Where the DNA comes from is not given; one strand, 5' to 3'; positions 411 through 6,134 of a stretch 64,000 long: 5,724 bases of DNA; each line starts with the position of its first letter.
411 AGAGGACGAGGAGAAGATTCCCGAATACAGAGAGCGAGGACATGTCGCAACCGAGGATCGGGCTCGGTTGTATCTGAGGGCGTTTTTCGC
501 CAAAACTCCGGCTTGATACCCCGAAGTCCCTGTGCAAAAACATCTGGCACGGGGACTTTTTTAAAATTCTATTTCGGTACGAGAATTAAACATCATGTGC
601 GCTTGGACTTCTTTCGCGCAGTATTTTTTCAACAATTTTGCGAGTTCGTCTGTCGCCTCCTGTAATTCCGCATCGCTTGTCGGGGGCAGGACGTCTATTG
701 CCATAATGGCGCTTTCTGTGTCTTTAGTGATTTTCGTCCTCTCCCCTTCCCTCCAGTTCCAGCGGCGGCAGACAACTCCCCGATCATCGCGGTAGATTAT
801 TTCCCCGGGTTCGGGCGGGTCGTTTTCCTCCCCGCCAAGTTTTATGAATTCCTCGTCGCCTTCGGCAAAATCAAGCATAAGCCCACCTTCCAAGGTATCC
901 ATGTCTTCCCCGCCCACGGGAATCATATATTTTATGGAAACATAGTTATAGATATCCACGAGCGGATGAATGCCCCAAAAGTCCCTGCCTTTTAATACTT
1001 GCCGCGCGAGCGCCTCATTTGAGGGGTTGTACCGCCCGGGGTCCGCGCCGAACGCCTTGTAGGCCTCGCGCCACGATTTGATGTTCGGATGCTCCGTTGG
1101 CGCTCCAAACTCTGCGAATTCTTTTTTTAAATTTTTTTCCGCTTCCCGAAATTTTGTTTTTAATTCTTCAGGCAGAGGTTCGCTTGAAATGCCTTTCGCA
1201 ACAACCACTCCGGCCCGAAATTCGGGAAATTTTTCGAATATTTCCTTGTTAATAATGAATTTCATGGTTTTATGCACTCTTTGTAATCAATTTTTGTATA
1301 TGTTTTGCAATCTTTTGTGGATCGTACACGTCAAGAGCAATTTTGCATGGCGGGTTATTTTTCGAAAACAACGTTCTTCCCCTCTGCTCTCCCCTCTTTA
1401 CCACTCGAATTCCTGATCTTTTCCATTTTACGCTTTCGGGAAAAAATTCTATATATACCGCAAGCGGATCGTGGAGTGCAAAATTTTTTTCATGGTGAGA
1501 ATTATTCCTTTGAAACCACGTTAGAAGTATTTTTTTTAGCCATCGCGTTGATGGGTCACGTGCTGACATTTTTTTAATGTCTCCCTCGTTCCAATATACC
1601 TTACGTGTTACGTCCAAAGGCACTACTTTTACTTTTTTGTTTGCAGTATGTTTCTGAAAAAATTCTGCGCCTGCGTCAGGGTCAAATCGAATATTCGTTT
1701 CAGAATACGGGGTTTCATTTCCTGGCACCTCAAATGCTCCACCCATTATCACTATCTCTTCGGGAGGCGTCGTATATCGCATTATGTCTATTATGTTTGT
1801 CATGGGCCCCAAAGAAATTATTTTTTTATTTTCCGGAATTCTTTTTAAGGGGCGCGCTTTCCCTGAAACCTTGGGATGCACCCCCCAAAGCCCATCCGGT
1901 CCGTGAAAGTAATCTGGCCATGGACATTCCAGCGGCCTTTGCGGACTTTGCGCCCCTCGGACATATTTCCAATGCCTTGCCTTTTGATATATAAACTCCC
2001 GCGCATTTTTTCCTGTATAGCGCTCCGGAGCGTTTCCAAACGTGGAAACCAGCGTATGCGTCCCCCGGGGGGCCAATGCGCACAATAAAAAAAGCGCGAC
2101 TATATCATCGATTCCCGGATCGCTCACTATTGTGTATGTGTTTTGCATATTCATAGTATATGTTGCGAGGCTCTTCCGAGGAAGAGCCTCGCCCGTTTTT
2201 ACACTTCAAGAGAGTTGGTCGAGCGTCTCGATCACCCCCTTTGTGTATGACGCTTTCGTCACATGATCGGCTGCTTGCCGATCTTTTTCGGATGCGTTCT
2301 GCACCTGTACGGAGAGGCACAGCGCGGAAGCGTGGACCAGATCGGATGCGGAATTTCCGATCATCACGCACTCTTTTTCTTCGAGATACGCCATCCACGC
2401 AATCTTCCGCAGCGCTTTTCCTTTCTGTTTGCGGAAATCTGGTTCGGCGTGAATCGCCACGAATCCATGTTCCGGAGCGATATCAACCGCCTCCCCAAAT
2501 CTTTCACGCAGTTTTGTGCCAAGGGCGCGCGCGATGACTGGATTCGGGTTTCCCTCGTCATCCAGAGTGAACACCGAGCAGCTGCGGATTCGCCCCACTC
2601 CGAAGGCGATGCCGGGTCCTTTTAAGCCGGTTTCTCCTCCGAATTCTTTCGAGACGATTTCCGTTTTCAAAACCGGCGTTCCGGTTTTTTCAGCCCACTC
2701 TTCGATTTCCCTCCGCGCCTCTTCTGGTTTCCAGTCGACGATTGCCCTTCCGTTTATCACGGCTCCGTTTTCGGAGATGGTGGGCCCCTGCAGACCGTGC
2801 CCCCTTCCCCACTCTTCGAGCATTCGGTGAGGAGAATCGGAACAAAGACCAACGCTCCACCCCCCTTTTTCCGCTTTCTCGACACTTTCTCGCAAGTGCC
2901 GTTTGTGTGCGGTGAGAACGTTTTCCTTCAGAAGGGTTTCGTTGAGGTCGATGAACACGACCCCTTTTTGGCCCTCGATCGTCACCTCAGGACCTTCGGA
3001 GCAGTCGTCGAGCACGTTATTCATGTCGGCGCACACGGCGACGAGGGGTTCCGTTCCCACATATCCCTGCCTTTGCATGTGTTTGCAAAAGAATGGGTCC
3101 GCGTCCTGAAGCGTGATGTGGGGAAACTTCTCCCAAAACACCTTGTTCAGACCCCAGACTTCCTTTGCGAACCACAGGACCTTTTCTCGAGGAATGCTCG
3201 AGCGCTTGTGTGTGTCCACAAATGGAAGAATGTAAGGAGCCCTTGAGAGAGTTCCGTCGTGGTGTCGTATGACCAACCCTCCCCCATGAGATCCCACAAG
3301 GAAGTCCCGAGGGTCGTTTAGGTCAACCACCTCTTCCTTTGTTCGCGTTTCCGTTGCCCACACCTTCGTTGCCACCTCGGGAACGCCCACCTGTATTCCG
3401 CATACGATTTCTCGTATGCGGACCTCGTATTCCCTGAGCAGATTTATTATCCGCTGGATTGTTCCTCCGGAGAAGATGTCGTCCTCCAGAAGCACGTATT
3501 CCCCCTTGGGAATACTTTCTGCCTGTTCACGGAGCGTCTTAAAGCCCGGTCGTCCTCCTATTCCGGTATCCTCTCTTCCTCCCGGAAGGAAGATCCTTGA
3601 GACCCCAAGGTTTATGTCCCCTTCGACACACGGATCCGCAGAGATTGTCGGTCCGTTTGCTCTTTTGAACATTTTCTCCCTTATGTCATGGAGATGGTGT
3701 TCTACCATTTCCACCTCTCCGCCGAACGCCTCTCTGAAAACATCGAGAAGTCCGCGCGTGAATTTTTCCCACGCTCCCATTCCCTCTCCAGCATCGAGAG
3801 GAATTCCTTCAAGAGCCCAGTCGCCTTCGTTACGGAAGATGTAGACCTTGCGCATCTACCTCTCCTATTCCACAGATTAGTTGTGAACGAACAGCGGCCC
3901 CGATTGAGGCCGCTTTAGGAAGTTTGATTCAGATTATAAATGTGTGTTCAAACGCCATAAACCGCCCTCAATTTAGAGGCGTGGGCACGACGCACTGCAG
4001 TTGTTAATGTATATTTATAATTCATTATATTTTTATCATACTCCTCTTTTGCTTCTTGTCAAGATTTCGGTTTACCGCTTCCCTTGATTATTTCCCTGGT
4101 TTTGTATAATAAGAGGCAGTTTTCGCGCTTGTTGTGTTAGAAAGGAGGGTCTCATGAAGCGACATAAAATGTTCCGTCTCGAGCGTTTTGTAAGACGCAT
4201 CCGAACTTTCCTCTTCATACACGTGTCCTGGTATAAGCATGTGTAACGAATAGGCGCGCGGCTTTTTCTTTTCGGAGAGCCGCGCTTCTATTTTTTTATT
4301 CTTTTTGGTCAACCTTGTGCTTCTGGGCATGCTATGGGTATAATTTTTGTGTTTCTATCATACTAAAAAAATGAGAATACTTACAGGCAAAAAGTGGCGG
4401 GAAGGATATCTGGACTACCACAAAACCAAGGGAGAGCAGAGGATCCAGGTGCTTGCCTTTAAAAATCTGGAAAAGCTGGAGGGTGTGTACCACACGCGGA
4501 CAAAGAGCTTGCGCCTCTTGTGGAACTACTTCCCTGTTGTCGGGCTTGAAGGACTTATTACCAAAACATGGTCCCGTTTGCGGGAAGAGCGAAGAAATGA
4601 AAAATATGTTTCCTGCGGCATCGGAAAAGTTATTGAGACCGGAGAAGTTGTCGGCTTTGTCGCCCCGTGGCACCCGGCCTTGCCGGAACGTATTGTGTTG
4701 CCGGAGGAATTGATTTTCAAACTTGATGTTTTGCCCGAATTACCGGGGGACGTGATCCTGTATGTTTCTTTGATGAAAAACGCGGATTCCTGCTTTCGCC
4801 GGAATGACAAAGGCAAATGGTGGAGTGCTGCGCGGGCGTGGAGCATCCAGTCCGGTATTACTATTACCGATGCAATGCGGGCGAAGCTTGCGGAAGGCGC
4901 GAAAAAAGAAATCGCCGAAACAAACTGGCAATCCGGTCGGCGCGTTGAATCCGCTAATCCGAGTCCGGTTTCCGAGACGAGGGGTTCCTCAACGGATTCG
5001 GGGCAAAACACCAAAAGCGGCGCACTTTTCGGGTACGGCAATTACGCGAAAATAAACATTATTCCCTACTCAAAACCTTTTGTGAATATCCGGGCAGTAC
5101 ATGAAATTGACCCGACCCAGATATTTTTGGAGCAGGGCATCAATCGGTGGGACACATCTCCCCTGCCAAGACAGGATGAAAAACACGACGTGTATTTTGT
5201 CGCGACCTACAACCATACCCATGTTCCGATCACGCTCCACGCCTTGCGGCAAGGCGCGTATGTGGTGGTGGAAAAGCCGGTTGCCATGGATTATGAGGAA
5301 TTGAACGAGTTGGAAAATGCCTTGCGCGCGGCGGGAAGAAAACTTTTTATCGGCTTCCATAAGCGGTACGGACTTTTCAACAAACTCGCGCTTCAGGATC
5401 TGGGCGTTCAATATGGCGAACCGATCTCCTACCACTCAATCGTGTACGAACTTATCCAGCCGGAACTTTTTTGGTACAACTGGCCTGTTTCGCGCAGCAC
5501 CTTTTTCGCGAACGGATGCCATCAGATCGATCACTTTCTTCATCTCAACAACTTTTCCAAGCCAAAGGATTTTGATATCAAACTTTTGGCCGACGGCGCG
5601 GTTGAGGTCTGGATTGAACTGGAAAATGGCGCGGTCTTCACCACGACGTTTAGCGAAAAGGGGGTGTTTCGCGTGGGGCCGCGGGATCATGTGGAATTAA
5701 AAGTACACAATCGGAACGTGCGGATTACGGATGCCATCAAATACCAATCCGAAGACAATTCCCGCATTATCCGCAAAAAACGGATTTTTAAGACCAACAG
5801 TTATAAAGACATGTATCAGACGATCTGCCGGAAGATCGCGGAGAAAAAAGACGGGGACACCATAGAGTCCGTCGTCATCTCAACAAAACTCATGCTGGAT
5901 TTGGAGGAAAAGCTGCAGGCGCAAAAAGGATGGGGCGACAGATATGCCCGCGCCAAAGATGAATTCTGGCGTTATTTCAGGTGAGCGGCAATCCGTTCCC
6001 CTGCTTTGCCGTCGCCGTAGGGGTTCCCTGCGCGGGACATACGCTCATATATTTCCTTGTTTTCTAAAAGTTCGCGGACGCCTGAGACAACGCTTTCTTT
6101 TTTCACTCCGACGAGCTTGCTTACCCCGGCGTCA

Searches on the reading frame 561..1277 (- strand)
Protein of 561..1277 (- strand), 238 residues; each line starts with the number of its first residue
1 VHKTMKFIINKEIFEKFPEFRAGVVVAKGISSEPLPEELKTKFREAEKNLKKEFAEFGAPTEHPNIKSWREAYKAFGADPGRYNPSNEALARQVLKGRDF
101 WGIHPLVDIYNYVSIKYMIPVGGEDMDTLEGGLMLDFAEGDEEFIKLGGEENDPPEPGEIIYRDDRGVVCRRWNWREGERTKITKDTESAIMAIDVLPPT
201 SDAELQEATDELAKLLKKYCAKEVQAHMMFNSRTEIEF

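Call 32: search_protein_families(library=pfam, proteins=[window:561-1277:-], max_evalue=0.0001)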
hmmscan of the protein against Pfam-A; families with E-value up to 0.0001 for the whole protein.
window:561-1277:- (238 aa): 1 family
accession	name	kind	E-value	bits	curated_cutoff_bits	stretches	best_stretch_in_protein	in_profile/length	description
PF03483.22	B3_4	-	1.5e-30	106.5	29.3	1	69-220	2-173/174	B3/4 domain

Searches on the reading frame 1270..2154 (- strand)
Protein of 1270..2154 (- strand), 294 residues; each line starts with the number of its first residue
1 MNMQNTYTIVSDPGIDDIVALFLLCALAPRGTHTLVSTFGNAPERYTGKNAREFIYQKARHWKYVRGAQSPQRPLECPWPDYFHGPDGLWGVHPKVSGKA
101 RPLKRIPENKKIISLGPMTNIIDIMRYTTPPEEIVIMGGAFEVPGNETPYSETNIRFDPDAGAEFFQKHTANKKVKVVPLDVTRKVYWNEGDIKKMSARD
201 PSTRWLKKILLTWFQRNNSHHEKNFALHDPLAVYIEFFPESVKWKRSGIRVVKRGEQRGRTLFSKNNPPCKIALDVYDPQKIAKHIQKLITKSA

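Call 32: search_protein_families(library=pfam, proteins=[window:1270-2154:-], max_evalue=0.0001)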
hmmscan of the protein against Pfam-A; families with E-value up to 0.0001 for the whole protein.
window:1270-2154:- (294 aa): 1 family
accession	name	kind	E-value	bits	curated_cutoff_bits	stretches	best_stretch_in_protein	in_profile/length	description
PF01156.24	IU_nuc_hydro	-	2.9e-41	142.5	34.2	1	12-277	6-291/297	Inosine-uridine preferring nucleoside hydrolase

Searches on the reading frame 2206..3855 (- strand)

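Call 32: search_protein_families(library=pfam, proteins=[window:2206-3855:-], max_evalue=0.0001)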
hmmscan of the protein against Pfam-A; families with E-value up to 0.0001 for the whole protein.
window:2206-3855:- (549 aa): 1 family
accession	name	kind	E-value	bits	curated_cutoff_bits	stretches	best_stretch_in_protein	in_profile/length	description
PF08282.18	Hydrolase_3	-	1.5e-13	51.5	20.9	2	477-544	187-254/255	haloacid dehalogenase-like hydrolase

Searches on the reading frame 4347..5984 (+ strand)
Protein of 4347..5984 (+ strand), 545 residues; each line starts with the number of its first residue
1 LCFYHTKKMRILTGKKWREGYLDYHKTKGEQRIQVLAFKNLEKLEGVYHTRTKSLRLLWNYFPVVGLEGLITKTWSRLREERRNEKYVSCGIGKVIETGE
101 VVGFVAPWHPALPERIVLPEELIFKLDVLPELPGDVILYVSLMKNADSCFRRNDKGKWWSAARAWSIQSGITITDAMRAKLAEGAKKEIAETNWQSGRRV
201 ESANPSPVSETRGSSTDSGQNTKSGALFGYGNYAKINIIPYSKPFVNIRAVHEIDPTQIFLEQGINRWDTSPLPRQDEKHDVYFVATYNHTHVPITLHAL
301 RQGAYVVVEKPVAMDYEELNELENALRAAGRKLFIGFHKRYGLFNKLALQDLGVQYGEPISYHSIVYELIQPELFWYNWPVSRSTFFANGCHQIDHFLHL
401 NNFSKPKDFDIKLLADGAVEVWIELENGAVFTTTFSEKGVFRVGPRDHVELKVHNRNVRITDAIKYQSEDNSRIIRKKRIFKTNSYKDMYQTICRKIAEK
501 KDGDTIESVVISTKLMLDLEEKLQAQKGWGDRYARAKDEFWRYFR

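Call 32: search_protein_families(library=pfam, proteins=[window:4347-5984:+], max_evalue=0.0001)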
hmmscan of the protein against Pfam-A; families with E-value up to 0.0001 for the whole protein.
window:4347-5984:+ (545 aa): 1 family
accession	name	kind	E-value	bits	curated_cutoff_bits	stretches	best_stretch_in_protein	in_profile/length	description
PF01408.29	GFO_IDH_MocA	-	1.2e-11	45.8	24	1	275-337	58-120/120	Oxidoreductase family, NAD-binding Rossmann fold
